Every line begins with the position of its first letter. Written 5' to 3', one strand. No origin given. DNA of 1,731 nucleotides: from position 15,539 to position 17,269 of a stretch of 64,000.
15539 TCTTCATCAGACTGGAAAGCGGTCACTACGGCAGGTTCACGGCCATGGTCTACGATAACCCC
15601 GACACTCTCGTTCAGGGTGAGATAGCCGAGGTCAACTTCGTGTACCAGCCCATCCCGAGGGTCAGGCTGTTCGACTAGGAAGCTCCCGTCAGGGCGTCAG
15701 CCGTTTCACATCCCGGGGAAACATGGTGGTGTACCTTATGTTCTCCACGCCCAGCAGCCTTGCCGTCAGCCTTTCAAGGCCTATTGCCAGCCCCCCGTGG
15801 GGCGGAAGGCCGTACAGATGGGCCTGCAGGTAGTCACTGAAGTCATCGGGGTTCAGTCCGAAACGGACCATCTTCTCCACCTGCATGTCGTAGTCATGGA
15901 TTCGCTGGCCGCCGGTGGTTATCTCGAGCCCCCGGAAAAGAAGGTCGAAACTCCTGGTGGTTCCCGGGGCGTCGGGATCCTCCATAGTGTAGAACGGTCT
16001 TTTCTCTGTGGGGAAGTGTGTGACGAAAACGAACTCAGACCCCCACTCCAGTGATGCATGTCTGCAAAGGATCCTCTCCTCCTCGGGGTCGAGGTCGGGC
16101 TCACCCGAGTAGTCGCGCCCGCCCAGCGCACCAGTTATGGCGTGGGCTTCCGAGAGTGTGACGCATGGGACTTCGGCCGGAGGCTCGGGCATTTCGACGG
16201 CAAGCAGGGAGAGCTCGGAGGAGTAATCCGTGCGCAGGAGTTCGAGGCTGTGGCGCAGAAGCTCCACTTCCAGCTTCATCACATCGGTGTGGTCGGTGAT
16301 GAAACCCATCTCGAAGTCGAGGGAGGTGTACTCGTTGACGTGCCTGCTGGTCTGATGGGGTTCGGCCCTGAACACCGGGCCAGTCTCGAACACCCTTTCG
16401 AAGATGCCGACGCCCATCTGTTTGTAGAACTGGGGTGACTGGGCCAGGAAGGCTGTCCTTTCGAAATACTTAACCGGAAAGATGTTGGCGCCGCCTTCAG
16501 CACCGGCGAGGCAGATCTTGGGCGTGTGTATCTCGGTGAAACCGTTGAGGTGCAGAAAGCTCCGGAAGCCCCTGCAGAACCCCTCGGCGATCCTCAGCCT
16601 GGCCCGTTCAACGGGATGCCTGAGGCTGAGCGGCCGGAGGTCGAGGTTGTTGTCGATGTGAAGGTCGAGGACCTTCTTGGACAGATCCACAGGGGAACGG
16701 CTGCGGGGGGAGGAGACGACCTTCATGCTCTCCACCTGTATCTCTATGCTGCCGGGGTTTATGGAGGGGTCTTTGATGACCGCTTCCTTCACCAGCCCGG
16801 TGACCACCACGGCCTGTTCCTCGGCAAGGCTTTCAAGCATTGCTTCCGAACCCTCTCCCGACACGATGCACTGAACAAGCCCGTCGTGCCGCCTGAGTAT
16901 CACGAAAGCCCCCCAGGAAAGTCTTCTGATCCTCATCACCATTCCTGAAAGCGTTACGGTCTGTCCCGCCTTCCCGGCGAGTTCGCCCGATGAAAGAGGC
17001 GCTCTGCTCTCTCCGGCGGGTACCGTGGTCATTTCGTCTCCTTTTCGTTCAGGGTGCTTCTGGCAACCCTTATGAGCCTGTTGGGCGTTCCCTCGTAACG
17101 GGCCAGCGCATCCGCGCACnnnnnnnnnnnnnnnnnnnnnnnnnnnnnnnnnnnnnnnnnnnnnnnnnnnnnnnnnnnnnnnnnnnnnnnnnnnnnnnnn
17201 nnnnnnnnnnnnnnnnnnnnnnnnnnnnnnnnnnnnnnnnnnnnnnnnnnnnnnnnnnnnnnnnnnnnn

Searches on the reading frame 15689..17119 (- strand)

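Call 8: search_protein_families(library=pfam, proteins=[window:15689-17119:-])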
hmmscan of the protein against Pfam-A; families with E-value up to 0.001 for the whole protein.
window:15689-17119:- (476 aa): 2 families
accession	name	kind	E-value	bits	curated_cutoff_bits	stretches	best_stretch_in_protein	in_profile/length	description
PF00152.25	tRNA-synt_2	-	6.2e-73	246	25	1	158-470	5-307/308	tRNA synthetases class II (D, K and N)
PF01336.31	tRNA_anti-codon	-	5.7e-09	36.2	27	1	55-135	1-75/75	OB-fold nucleic acid binding domain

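Call 9: search_protein_families(library=ncbifam, proteins=[window:15689-17119:-])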
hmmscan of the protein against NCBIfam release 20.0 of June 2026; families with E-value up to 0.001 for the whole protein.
window:15689-17119:- (476 aa): 17 families
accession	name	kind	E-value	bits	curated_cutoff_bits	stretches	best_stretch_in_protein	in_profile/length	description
NF003483.0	PRK05159.1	equivalog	1.6e-155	518.3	353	1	50-476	14-438/438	aspartate--tRNA(Asn) ligase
TIGR00458.1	aspS_nondisc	equivalog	9.4e-113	377.4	368.4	1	50-476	10-428/428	aspartate--tRNA(Asn) ligase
NF003037.0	PRK03932.1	equivalog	3.4e-59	201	414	1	51-475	15-450/451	asparagine--tRNA ligase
TIGR00457.1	asnS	equivalog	8.8e-57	192.9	342.6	1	50-474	14-453/455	asparagine--tRNA ligase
NF001750.0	PRK00476.1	equivalog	2.4e-53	181.4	443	2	50-293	16-263/590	aspartate--tRNA ligase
TIGR00459.1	aspS_bact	equivalog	1.2e-50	172.5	373.85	2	50-290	14-255/586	aspartate--tRNA ligase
NF005052.0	PRK06462.1-1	equivalog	2.5e-34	118.9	368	1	167-469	41-345/353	asparagine synthetase A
NF009460.0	PRK12820.1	equivalog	4.3e-31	107.8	1379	2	50-287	33-286/723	bifunctional aspartyl-tRNA synthetase/aspartyl/glutamyl-tRNA amidotransferase subunit C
NF001756.1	PRK00484.1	subfamily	4.6e-27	94.8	468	2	47-298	46-293/488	lysine--tRNA ligase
NF005054.0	PRK06462.1-4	equivalog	5e-26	91.5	309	1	216-469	73-310/318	asparagine synthetase A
TIGR00499.1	lysS_bact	equivalog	4.8e-22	78.2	427.6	2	50-317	51-315/496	lysine--tRNA ligase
NF002821.0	PRK02983.1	equivalog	4.8e-22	77.8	742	2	14-289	621-893/1102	bifunctional lysylphosphatidylglycerol synthetase/lysine--tRNA ligase LysX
NF009101.0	PRK12445.1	subfamily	3.4e-15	55.6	1026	2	181-290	190-300/505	lysine--tRNA ligase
TIGR00462.1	genX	equivalog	1.5e-13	50.9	286.9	1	181-465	7-302/304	EF-P lysine aminoacylase EpmA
NF006828.0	PRK09350.1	equivalog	6.4e-11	42.1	264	1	363-470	209-323/325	elongation factor P--(R)-beta-lysine ligase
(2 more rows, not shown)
